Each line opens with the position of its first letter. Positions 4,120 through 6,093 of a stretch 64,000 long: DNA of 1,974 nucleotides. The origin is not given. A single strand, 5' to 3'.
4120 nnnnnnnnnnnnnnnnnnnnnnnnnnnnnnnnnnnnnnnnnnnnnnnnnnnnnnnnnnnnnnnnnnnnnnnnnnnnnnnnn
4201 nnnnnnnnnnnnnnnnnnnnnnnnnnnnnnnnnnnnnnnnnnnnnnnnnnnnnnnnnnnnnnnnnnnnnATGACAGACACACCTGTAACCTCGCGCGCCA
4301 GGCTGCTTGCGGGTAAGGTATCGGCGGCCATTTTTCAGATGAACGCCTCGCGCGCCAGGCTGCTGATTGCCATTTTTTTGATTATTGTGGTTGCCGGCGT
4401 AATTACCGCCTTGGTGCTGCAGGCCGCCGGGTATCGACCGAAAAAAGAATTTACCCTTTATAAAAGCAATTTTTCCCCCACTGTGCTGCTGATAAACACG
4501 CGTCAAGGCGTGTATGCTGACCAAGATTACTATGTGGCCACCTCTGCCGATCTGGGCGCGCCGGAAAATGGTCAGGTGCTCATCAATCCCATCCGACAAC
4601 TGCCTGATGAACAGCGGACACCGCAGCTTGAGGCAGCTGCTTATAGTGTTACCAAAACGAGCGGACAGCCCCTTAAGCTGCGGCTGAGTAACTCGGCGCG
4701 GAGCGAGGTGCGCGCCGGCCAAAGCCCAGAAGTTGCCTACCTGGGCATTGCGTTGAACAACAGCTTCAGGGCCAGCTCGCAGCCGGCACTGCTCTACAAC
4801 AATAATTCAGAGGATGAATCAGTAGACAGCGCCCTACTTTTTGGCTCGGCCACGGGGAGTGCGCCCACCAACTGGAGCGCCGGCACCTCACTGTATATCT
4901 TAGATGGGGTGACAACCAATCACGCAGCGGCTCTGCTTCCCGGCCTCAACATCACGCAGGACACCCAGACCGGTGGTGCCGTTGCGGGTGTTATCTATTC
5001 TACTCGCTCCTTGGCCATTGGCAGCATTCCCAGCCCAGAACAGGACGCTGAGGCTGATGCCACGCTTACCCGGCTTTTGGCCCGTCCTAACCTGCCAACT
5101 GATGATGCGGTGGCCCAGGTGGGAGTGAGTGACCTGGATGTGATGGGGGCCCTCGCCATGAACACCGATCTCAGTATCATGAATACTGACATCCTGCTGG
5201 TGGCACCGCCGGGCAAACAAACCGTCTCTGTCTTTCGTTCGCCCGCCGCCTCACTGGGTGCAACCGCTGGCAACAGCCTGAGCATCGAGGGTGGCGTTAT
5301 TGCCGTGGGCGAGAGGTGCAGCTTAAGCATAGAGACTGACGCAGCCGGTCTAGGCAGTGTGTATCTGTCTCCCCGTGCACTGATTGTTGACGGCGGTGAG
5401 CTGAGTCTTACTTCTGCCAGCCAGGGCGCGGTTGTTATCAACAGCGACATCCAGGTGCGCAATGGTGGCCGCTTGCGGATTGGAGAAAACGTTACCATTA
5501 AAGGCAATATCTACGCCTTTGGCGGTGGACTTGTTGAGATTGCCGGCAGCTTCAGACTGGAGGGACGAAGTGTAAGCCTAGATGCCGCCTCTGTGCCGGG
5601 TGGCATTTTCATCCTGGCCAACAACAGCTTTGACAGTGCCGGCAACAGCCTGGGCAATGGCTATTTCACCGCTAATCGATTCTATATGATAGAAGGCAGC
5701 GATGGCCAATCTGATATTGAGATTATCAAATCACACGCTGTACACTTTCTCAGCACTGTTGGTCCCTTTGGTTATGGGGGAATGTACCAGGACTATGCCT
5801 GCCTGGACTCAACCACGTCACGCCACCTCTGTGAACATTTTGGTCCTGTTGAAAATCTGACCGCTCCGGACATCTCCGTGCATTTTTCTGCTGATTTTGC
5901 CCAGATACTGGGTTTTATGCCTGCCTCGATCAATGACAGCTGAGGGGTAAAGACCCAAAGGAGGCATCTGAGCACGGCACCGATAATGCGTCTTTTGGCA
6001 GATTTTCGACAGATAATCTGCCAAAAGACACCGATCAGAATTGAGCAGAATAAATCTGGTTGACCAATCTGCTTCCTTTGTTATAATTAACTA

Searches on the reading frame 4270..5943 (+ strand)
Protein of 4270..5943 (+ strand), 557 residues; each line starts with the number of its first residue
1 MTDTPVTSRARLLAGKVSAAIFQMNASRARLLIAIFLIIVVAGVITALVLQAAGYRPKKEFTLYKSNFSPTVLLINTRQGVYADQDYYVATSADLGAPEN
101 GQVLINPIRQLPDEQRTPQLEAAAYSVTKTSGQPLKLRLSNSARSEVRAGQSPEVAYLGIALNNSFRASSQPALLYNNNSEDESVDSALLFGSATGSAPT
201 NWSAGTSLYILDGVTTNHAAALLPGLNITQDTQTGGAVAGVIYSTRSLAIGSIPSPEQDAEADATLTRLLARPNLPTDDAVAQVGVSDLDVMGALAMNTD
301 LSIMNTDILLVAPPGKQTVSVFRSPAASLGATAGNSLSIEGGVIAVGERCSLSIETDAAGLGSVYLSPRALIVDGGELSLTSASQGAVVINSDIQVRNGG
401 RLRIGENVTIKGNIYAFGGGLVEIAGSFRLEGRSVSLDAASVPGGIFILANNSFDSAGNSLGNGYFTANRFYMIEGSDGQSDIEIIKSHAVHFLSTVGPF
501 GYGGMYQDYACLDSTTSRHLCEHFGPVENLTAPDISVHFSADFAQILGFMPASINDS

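Call 3: search_protein_families(library=pfam, proteins=[window:4270-5943:+], max_evalue=0.1)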
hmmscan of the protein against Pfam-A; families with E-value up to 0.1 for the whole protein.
window:4270-5943:+ (557 aa): 0 families

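Call 4: search_protein_families(library=ncbifam, proteins=[window:4270-5943:+], max_evalue=0.1)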
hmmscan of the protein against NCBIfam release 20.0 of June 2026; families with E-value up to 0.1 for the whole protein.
window:4270-5943:+ (557 aa): 1 family
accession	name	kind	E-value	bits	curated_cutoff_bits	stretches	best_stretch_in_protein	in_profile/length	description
TIGR01708.2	typeII_sec_gspH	equivalog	0.046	13.7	80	0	32-61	6-36/169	type II secretion system minor pseudopilin GspH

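Call 27: find_homologous_proteins(query=window:4339-5943:+)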
Query window:4339-5943:+ (534 aa): 9 proteins with E <= 0.001 among 8000 candidates.
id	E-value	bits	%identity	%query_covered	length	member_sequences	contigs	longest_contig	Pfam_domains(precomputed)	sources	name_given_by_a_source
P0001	0.0e+0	1152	100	100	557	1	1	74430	-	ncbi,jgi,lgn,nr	ncbi:MAG: hypothetical protein LBU07_00155 [Coriobacteriales bacterium]|jgi:hypothetical protein|nr:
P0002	1.0e-151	524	52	97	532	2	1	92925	-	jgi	jgi:hypothetical protein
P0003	4.8e-105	370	40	99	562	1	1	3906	-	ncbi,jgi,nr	ncbi:MAG: hypothetical protein LBJ48_07580 [Coriobacteriales bacterium]|jgi:hypothetical protein|nr:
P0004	1.1e-101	359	40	99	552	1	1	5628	-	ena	-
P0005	8.1e-101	357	39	98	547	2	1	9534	PF20495.4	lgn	-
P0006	1.1e-93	333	38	99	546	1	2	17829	-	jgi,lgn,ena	-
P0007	2.9e-93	332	38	99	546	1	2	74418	-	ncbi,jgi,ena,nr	ncbi:MAG: hypothetical protein FWE41_05205 [Coriobacteriia bacterium]|nr:hypothetical protein [Corio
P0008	6.4e-87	311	37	99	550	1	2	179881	-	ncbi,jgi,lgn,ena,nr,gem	ncbi:MAG: hypothetical protein FWD27_00075 [Coriobacteriia bacterium]|nr:hypothetical protein [Corio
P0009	3.8e-72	262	37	72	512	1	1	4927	-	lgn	-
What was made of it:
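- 4339..5943 (+): p557, a lineage-restricted membrane-anchored beta-rich protein. The ORF opens at 4270 and the likely start is M24 at 4339. It lies between pilA and pilC in relatives and is a candidate pilus-associated surface protein. Only 9 family members, and the five that carry a source name are all Coriobacteriia/-ales MAGs (call 27).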

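Call 28: find_encoding_contigs(protein=P0002, flank=10000, max_places=3)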
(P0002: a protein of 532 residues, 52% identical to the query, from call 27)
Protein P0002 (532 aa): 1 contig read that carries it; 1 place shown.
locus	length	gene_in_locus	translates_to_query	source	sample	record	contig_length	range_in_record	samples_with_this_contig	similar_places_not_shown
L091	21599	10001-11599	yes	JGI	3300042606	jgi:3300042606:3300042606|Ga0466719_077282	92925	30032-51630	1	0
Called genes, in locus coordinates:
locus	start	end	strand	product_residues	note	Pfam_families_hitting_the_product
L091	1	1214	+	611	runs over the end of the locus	PF02776:TPP_enzyme_N, PF00205:TPP_enzyme_M, PF02775:TPP_enzyme_C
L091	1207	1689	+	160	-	PF01842:ACT, PF22629:ACT_AHAS_ss, PF13710:ACT_5, PF10369:ALS_ss_C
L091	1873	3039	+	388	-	PF00266:Aminotran_5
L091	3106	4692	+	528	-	PF00389:2-Hacid_dh, PF02826:2-Hacid_dh_C, PF19304:PGDH_inter, PF01842:ACT (weak)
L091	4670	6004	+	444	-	-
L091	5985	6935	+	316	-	PF01209:Ubie_methyltran, PF13489:Methyltransf_23, PF05175:MTS (weak), PF13649:Methyltransf_25, PF13847:Methyltransf_31, PF08241:Methyltransf_11, PF08242:Methyltransf_12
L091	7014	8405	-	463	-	PF00291:PALP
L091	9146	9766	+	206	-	PF00857:Isochorismatase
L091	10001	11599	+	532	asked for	-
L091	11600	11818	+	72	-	-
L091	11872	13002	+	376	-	PF00482:T2SSF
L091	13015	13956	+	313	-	-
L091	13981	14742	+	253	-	-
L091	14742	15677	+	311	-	-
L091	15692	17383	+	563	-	PF05157:MshEN, PF00437:T2SSE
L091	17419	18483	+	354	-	PF00437:T2SSE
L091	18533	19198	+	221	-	PF11967:RecO_N, PF02565:RecO_C (faint)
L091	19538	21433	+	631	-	-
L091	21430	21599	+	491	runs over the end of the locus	PF07963:N_methyl (weak)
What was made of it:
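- L091, the nearest relative, also lacks an adjacent pilA and has recO after pilT, so this layout is maintained in a sub-clade (call 28).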

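Call 29: find_encoding_contigs(protein=P0007, flank=10000, max_places=3)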
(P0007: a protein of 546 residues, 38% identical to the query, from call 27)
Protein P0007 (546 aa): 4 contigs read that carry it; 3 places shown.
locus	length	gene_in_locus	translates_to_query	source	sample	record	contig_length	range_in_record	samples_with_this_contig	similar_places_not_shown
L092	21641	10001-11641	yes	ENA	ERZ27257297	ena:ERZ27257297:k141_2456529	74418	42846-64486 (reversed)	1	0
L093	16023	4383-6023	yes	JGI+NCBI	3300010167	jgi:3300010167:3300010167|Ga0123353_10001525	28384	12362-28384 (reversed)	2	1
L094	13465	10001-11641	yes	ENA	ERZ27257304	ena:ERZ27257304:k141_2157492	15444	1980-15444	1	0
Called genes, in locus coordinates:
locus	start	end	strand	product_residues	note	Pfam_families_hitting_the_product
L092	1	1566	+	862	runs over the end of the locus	PF00133:tRNA-synt_1, PF01406:tRNA-synt_1e (faint), PF09334:tRNA-synt_1g, PF13603:tRNA-synt_1_2, PF00133:tRNA-synt_1, PF09334:tRNA-synt_1g, PF08264:Anticodon_1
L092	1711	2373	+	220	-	PF04298:Zn_peptidase_2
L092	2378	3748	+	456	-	PF13742:tRNA_anti_2, PF01336:tRNA_anti-codon (weak), PF02601:Exonuc_VII_L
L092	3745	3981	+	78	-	PF02609:Exonuc_VII_S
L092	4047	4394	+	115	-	PF11969:DcpS_C, PF01230:HIT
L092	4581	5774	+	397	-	PF00871:Acetate_kinase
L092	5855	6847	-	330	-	PF01515:PTA_PTB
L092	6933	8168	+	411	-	PF01266:DAO (weak), PF01593:Amino_oxidase (weak), PF13450:NAD_binding_8, PF03275:GLF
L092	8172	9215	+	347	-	PF00535:Glycos_transf_2, PF13641:Glyco_tranf_2_3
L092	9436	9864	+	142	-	PF07963:N_methyl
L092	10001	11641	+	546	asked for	-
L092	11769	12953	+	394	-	PF28597:T2SSF_N, PF00482:T2SSF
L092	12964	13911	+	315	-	-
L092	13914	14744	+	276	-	-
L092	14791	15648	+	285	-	-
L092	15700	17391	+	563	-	PF05157:MshEN, PF00437:T2SSE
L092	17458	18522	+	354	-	PF00437:T2SSE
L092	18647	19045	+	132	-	PF07963:N_methyl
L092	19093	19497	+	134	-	PF07963:N_methyl (weak)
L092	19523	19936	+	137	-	PF07963:N_methyl (weak)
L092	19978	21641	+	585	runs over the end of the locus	-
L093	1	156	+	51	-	PF00871:Acetate_kinase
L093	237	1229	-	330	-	PF01515:PTA_PTB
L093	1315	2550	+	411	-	PF01266:DAO (weak), PF01593:Amino_oxidase (weak), PF13450:NAD_binding_8, PF03275:GLF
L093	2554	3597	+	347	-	PF00535:Glycos_transf_2, PF13641:Glyco_tranf_2_3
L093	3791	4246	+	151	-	PF07963:N_methyl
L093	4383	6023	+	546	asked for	-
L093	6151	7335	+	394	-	PF28597:T2SSF_N, PF00482:T2SSF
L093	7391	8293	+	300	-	-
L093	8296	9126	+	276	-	-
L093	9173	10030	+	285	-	-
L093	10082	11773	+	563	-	PF05157:MshEN, PF00437:T2SSE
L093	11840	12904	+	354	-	PF00437:T2SSE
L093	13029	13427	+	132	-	PF07963:N_methyl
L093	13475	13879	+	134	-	PF07963:N_methyl (weak)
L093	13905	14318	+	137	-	PF07963:N_methyl (weak)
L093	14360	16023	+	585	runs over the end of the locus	-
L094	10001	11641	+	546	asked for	-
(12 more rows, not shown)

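Call 34: search_protein_families(library=pfam, proteins=[L093:8296-9126:+, L093:9173-10030:+, L091:14742-15677:+], max_evalue=1)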
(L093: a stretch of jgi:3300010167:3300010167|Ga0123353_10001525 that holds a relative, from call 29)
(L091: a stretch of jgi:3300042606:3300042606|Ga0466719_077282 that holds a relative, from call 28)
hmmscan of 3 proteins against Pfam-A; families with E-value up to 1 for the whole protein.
L093:8296-9126:+ (276 aa): 1 family
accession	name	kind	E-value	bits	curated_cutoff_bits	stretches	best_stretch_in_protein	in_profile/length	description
PF07373.16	CAMP_factor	-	0.079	12.8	23.3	1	85-141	117-173/219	CAMP factor (Cfa)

L093:9173-10030:+ (285 aa): 4 families
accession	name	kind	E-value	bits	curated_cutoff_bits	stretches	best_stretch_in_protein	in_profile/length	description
PF04612.17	T2SSM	-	0.013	16.1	27.8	1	35-95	4-64/160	Type II secretion system (T2SS), protein M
PF18744.7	SNAD1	-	0.028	14.7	25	1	92-133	66-106/213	Secreted Novel AID/APOBEC-like Deaminase 1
PF05327.17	RRN3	-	0.069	12.1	25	1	102-160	322-380/558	RNA polymerase I specific transcription initiation factor RRN3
PF01411.24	tRNA-synt_2c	-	0.096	11.6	30.3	1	73-127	444-498/552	tRNA synthetases class II (A)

L091:14742-15677:+ (311 aa): 2 families
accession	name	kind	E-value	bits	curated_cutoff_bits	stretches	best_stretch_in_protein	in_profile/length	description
PF04612.17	T2SSM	-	0.0029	18.3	27.8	1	26-88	9-71/160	Type II secretion system (T2SS), protein M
PF06181.16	Urate_ox_N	-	0.1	12.4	26.9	1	28-72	167-210/295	Urate oxidase N-terminal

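Call 36: list_cluster_members(proteins=[P0001, P0021, P0035, P0048, P0053, P0101, P0116, P0047, P0010, P0003])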
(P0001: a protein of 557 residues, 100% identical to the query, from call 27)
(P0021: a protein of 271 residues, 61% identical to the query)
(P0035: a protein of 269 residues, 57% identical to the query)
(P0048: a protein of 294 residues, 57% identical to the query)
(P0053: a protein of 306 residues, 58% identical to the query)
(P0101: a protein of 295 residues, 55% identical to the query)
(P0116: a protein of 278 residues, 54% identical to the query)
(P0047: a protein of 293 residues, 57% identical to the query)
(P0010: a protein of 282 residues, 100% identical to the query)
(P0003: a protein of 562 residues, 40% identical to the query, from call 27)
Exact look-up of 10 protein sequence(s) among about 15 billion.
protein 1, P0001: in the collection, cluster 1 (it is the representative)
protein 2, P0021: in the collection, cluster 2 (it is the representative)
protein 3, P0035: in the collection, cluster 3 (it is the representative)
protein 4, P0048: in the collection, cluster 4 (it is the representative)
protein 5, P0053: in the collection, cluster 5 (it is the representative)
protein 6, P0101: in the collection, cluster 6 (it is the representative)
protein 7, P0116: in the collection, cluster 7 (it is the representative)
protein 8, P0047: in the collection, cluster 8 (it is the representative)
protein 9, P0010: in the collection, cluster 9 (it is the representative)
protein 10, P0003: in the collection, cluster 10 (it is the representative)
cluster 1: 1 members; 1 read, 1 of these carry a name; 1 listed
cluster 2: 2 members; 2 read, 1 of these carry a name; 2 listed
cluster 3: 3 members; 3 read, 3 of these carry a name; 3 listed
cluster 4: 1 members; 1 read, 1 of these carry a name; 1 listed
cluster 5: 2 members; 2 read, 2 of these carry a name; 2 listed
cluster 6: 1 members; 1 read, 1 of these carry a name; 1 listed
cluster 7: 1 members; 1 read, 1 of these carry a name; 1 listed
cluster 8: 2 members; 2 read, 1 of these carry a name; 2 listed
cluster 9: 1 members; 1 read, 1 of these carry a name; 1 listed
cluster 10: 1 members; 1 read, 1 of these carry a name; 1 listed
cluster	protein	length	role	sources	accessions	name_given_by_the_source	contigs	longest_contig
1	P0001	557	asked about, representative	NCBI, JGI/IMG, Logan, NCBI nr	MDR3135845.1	MAG: hypothetical protein LBU07_00155 [Coriobacteriales bacterium] | hypothetical protein | hypothetical protein [Coriobacteriales bacterium]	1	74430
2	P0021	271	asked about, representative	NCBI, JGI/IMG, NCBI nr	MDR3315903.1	MAG: prepilin peptidase [Coriobacteriales bacterium] | leader peptidase (prepilin peptidase)/N-methyltransferase | prepilin peptidase [Coriobacteriales bacterium]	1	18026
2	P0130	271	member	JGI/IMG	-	-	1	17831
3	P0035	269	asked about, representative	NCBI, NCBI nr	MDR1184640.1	MAG: prepilin peptidase [Coriobacteriales bacterium] | prepilin peptidase [Coriobacteriales bacterium]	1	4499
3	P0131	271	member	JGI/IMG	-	leader peptidase (prepilin peptidase)/N-methyltransferase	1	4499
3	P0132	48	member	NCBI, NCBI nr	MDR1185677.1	MAG: prepilin peptidase, partial [Coriobacteriales bacterium] | prepilin peptidase [Coriobacteriales bacterium]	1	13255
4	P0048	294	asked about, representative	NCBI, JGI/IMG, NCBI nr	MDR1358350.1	MAG: prepilin peptidase [Coriobacteriales bacterium] | leader peptidase (prepilin peptidase)/N-methyltransferase | prepilin peptidase [Coriobacteriales bacterium]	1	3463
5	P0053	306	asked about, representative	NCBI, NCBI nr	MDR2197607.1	MAG: prepilin peptidase [Coriobacteriales bacterium] | prepilin peptidase [Coriobacteriales bacterium]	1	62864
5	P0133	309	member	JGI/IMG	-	leader peptidase (prepilin peptidase)/N-methyltransferase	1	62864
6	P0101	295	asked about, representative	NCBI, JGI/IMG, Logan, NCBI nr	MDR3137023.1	MAG: prepilin peptidase [Coriobacteriales bacterium] | leader peptidase (prepilin peptidase)/N-methyltransferase | prepilin peptidase [Coriobacteriales bacterium]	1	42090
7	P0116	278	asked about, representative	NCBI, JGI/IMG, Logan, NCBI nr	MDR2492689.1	MAG: prepilin peptidase [Coriobacteriales bacterium] | leader peptidase (prepilin peptidase)/N-methyltransferase | prepilin peptidase [Coriobacteriales bacterium]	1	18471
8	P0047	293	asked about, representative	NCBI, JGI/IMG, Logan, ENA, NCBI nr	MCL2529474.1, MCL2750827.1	MAG: prepilin peptidase [Coriobacteriia bacterium] | prepilin peptidase [Coriobacteriia bacterium]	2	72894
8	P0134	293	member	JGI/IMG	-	-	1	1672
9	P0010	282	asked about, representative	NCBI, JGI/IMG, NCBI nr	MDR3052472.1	MAG: prepilin peptidase [Coriobacteriales bacterium] | leader peptidase (prepilin peptidase)/N-methyltransferase | prepilin peptidase [Coriobacteriales bacterium]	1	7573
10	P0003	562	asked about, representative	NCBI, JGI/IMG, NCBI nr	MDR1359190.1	MAG: hypothetical protein LBJ48_07580 [Coriobacteriales bacterium] | hypothetical protein | hypothetical protein [Coriobacteriales bacterium]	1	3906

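Call 60: predict_structure(alignment_id=A4)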
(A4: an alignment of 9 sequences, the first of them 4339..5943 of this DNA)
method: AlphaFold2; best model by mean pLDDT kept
length: 534 residues; sequences in the alignment: 9
mean_pLDDT: 67.0   pTM: 0.76
mean pLDDT of the five models: 67.0, 53.4, 46.0, 45.1, 44.9
residues with pLDDT >= 90: 78; 70-90: 196; 50-70: 126; < 50: 134
segments of 3 or more residues with pLDDT < 50: 26-34, 56-60, 119-127, 144-147, 211-213, 251-256, 306-309, 414-431, 435-498, 507-510, 532-534
pLDDT, mean of each block of 10 residues (from residue 1): 77 83 55 56 85 56 57 68 63 71 73 70 50 82 56 67 81 81 83 83 78 67 92 91 78 49 62 82 92 90 61 88 96 79 92 91 85 81 80 66 66 43 34 45 29 32 33 27 33 42 52 67 63 42
secondary structure, 60 per line:
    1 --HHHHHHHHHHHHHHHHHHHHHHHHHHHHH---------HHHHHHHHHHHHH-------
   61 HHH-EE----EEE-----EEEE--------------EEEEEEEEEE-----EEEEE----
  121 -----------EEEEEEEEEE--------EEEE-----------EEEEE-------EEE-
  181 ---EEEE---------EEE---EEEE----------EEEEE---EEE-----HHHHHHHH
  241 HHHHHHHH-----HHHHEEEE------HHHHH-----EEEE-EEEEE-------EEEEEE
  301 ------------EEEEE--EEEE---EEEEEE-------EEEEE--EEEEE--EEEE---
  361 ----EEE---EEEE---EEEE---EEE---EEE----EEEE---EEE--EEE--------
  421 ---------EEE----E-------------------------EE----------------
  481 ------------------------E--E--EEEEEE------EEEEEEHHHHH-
elements in order: H3-31 H41-53 E71-73 E79-82 E97-106 E112-116 E132-141 E150-153 E165-169 E177-179 E184-187 E197-199 E203-206 E217-221 E225-227 H233-248 H254-257 E258-261 H268-272 E278-281 E283-287 E295-300 E313-317 E320-323 E327-332 E340-344 E347-351 E354-357 E365-367 E371-374 E378-381 E385-387 E391-393 E398-401 E405-407 E410-412 E430-432 E511-516 E523-528 H529-533
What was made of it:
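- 4339..5943 (+): AF2 pLDDT 67, pTM 0.76, beta-rich with a beta-helix-like stretch at 295-412 (call 60).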

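Call 64: fold_search(model_id=the predicted structure, library=pdb)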
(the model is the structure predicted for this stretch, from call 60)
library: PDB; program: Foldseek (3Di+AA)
matches with E <= 10: 83; with E <= 0.001: 0
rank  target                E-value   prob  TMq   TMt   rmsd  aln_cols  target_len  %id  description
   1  5uyt_B                1.5e-01  0.15  0.16  0.19  22.0       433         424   12  Crystal structure of ice binding protein from an Antarctic bacterium Flavobacteriaceae (released 2017-10-25)
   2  5uyt_A                1.7e-01  0.14  0.15  0.18  21.8       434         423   13  Crystal structure of ice binding protein from an Antarctic bacterium Flavobacteriaceae (released 2017-10-25)
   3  5i04_A                4.6e-01  0.04  0.08  0.07  21.3       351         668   10  Crystal structure of the orphan region of human endoglin/CD105 (released 2017-06-07)
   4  5j44_A                6.1e-01  0.16  0.17  0.10  14.1       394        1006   13  Crystal structure of the Secreted Extracellular protein A (SepA) from Shigella flexneri (released 2017-04-12)
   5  9fdy_C                7.3e-01  0.03  0.08  0.12  21.1       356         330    9  Betaglycan Orphan Domain (ratBGo) in complex with TGF-b1 and extracellular domain of TGFBRII (released 2025-03-12)
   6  3ak5_D                7.7e-01  0.02  0.10  0.08  19.6       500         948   13  Hemoglobin protease (Hbp) passenger missing domain-2 (released 2010-10-06)
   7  3riq                  8.8e-01  0.05  0.16  0.16  17.3       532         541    9  Siphovirus 9NA tailspike receptor binding domain (released 2012-02-29)
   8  1qa2                  1.1e+00  0.04  0.17  0.17  20.7       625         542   10  TAILSPIKE PROTEIN, MUTANT A334V (released 2000-01-12)
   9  5awg_F                1.2e+00  0.08  0.16  0.21  16.1       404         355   13  Crystal structure of Hg-bound SufB-SufC-SufD complex from Escherichia coli (released 2015-11-11)
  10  6mzp_A                1.2e+00  0.02  0.08  0.12  20.6       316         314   12  Zebrafish betaglycan orphan domain structure from orthorhombic crystal form (released 2019-08-21)
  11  9fk5_E                1.3e+00  0.01  0.06  0.08  22.4       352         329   10  Zebrafish Betaglycan Orphan Domain (zfBGo) in complex with TGF-B3 and extracellular domains of TGFBRI and TGFBRII (released 2025-03-12)
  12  4nuh                  1.5e+00  0.04  0.09  0.19  19.8       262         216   11  Crystal structure of mLeIBP, a capping head region swapped mutant of ice-binding protein (released 2014-04-16)
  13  1wxr                  1.5e+00  0.02  0.11  0.07  19.9       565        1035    9  Crystal structure of Heme Binding protein, an autotransporter hemoglobine protease from pathogenic Escherichia coli (released 2005-03-01)
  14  4peu                  1.7e+00  0.07  0.15  0.26  12.3       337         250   11  Structure of the polysaccharide lyase-like protein Cthe_2159 from C. thermocellum, native form with Calcium bound (released 2014-10-01)
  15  6n2c_B                1.7e+00  0.07  0.16  0.19  14.3       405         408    9  The Crystal Structure of Caldicellulosiruptor hydrothermalis Tapirin C-terminal domain (released 2018-12-19)
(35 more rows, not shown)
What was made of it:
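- Closest known: Tapirins of Caldicellulosiruptor. Same: Tapirin C-terminal domains appear among the weak Foldseek matches (6n2b_B, TMt 0.32; call 64).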

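Call 80: search_protein_families(library=pfam, alignment_id=A4, max_evalue=0.5)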
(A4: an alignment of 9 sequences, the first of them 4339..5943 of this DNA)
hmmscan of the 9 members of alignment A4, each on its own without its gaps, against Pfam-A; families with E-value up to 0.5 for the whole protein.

A. member 1, window:4339-5943:+ (534 aa): 2 families
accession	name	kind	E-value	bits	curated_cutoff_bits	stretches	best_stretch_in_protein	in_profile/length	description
PF14221.11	DUF4330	-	0.14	12.7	27.6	0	363-401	128-166/167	Domain of unknown function (DUF4330)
PF23016.2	RsmI_C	-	0.19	12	27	1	234-261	2-27/46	RsmI C-terminal HTH domain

B. families by the number of members that match (of 9 scanned): 9 families
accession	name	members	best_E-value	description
PF10162.14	G8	4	0.021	G8 domain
PF20495.3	DUF6727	1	2e-05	Family of unknown function (DUF6727)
PF13964.12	Kelch_6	1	0.01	Kelch motif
PF07519.17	Tannase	1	0.12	Tannase and feruloyl esterase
PF14221.11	DUF4330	1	0.14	Domain of unknown function (DUF4330)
PF05594.20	Fil_haemagg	1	0.18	Haemagglutinin repeat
PF23016.2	RsmI_C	1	0.19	RsmI C-terminal HTH domain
PF04519.19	Bactofilin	1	0.23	Polymer-forming cytoskeletal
PF01344.31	Kelch_1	1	0.49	Kelch motif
